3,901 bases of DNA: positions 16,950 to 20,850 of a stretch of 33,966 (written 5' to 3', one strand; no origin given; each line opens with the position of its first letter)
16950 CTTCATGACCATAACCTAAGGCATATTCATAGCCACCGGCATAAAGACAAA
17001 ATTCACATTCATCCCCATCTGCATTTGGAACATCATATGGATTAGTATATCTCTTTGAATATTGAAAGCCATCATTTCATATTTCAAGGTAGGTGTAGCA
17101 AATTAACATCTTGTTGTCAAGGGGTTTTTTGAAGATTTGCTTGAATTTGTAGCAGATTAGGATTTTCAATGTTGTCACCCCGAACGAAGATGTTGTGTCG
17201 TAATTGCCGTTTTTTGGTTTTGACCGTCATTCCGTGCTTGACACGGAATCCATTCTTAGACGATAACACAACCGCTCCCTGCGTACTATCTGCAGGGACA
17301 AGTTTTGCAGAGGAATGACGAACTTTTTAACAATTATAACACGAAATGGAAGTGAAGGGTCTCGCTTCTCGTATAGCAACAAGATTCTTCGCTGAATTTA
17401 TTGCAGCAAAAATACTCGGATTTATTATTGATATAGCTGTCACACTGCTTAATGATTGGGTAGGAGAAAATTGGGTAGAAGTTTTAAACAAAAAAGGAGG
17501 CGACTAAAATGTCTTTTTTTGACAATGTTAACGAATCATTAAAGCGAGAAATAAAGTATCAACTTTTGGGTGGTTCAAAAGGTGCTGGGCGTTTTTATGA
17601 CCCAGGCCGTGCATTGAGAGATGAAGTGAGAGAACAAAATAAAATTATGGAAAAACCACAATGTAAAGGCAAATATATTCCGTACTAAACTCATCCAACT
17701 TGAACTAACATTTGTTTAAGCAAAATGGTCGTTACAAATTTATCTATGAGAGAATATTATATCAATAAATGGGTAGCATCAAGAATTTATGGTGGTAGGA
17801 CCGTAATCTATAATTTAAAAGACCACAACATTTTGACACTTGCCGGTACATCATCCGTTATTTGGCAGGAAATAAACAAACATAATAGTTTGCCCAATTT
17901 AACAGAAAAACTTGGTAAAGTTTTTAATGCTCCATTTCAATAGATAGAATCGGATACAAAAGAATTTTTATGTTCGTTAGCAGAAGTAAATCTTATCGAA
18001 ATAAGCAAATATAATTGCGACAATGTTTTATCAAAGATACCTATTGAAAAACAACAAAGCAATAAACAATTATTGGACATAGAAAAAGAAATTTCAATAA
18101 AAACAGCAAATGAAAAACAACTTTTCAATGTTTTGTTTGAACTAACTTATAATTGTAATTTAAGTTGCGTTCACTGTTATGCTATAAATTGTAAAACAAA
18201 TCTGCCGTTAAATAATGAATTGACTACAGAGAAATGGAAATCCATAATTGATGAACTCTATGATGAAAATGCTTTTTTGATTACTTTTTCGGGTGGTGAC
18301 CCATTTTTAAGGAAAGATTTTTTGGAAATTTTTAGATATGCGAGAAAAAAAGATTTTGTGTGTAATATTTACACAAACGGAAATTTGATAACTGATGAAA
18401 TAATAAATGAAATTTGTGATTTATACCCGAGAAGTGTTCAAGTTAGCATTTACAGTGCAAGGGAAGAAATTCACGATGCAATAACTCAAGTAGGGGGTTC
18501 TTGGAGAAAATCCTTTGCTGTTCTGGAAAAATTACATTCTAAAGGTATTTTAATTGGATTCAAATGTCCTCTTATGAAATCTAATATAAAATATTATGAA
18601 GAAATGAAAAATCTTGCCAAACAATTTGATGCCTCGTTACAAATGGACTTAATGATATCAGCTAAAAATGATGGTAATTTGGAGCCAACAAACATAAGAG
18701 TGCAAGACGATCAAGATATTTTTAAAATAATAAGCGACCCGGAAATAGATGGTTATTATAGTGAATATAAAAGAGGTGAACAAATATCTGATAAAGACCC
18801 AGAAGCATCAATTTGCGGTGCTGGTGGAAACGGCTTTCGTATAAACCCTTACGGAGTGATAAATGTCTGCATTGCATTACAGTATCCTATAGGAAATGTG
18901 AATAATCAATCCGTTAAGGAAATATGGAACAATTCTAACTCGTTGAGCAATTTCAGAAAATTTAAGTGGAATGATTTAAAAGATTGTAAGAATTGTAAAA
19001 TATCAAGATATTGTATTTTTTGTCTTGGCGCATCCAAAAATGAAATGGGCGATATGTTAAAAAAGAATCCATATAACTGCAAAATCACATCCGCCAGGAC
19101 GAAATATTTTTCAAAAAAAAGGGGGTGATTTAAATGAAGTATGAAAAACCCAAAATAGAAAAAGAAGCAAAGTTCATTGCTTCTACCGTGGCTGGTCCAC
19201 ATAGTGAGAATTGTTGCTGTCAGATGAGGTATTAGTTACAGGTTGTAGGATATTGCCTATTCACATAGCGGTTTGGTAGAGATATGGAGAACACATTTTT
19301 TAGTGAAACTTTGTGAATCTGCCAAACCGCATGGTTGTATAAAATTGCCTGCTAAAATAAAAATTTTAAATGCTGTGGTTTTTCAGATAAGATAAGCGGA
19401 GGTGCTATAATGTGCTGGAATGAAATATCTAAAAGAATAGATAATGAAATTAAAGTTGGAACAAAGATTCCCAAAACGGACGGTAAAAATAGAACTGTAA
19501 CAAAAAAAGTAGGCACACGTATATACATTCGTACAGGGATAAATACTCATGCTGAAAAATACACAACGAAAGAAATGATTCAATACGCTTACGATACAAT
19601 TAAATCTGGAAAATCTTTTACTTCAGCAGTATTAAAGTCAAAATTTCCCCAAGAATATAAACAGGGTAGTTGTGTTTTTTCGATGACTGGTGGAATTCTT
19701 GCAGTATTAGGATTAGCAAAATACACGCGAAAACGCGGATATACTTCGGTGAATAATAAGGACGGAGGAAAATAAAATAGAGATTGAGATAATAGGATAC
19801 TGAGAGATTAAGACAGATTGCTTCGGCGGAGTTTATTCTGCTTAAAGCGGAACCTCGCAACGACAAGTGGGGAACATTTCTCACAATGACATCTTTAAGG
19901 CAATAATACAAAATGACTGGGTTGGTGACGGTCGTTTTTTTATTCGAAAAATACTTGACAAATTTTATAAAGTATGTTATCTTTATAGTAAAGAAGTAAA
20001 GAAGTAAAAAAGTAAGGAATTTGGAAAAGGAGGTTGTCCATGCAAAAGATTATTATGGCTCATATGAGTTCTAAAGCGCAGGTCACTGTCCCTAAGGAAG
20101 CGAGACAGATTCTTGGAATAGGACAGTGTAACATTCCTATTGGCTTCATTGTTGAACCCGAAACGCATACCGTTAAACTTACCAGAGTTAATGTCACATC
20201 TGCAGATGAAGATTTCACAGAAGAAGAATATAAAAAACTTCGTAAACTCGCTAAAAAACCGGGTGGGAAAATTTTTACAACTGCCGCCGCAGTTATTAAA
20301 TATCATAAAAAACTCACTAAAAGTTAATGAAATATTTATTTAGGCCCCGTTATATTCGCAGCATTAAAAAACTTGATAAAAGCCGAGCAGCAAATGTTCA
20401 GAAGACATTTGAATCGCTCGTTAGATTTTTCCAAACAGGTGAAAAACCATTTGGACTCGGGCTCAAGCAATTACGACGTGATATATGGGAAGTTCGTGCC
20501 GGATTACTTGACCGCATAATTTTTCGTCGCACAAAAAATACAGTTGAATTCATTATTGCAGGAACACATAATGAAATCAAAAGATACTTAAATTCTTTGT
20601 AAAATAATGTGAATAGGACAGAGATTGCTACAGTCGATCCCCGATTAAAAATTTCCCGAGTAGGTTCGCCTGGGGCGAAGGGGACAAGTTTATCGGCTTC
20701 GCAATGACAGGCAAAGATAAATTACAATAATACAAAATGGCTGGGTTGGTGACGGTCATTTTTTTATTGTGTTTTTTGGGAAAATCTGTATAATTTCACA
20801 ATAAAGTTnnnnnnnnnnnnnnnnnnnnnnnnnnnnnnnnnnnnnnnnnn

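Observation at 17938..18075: Single in-frame TAG splits an RRE-radical SAM fusion inside the PqqD domain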

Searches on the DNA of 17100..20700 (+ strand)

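Call 70: search_dna_similar(query=window:17100-20700:+, collection=phages, mode=distant, max_rows=10)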
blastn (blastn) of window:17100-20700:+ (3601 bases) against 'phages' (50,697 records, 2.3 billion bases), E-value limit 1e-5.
No match.

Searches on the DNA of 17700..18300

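Call 58: search_rna_families(source=window, start=17700, end=18300, threshold=evalue, max_evalue=10)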
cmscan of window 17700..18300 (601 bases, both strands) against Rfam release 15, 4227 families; matches with E-value up to 10: 3.
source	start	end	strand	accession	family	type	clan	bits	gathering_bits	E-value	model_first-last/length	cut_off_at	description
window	17878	17972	-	RF02385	sau-13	Gene; sRNA;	-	19.5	55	2.2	1-104/104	no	Staphylococcus sRNA sau-13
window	18025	18068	+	RF01335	CRISPR-DR22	Gene; CRISPR;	-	19.1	50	0.24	1-36/36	no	CRISPR RNA direct repeat element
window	18085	18181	-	RF04315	manA-II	Cis-reg;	-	15.1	100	6.8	1-147/147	no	manA_II ncRNA motif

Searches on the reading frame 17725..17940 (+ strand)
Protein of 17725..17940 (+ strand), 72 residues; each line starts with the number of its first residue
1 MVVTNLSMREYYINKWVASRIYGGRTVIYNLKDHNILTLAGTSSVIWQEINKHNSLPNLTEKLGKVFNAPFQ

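Call 51: list_cluster_members(proteins=[window:17725-17940:+, window:19134-19232:+, window:17509-17685:+, P0001])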
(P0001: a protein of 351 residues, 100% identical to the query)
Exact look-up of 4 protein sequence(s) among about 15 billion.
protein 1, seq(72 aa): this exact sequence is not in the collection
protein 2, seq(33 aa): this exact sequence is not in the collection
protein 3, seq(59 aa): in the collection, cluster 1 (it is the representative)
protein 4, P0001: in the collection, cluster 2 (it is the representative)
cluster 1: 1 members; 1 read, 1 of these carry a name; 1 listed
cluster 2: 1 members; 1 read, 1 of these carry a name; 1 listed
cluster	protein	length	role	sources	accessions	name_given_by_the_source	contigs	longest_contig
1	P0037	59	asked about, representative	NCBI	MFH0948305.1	MAG: hypothetical protein V1833_04825 [Elusimicrobiota bacterium]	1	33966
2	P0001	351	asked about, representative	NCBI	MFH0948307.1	MAG: radical SAM protein [Elusimicrobiota bacterium]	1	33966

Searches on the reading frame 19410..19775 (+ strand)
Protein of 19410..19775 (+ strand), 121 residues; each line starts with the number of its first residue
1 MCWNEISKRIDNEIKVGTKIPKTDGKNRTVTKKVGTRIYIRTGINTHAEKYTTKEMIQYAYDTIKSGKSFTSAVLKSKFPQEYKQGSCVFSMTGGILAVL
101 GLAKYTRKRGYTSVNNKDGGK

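Call 7: search_protein_families(library=pfam, proteins=[window:19410-19775:+], max_evalue=0.1)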
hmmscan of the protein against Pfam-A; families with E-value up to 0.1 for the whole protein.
window:19410-19775:+ (121 aa): 0 families

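Call 10: search_protein_families(library=ncbifam, proteins=[window:19410-19775:+], max_evalue=1)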
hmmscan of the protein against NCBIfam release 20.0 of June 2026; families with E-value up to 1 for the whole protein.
window:19410-19775:+ (121 aa): 0 families

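Call 64: list_cluster_members(proteins=[window:17746-17940:+, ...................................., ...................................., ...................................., window:19410-19775:+])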
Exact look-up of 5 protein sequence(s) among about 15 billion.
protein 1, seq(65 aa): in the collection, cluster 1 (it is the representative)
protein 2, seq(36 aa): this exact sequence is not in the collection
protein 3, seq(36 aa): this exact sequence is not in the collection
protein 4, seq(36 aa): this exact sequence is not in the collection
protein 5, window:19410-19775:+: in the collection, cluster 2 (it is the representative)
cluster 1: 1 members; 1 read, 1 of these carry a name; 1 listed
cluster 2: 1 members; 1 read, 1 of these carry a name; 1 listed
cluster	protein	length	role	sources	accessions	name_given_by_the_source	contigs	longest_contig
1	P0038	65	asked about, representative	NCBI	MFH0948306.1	MAG: hypothetical protein V1833_04830 [Elusimicrobiota bacterium]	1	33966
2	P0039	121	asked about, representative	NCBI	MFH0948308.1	MAG: hypothetical protein V1833_04840 [Elusimicrobiota bacterium]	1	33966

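Call 69: search_protein_families(library=phrogs, proteins=[window:19410-19775:+], max_evalue=0.01)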
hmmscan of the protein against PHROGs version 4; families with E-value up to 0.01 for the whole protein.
window:19410-19775:+ (121 aa): 0 families
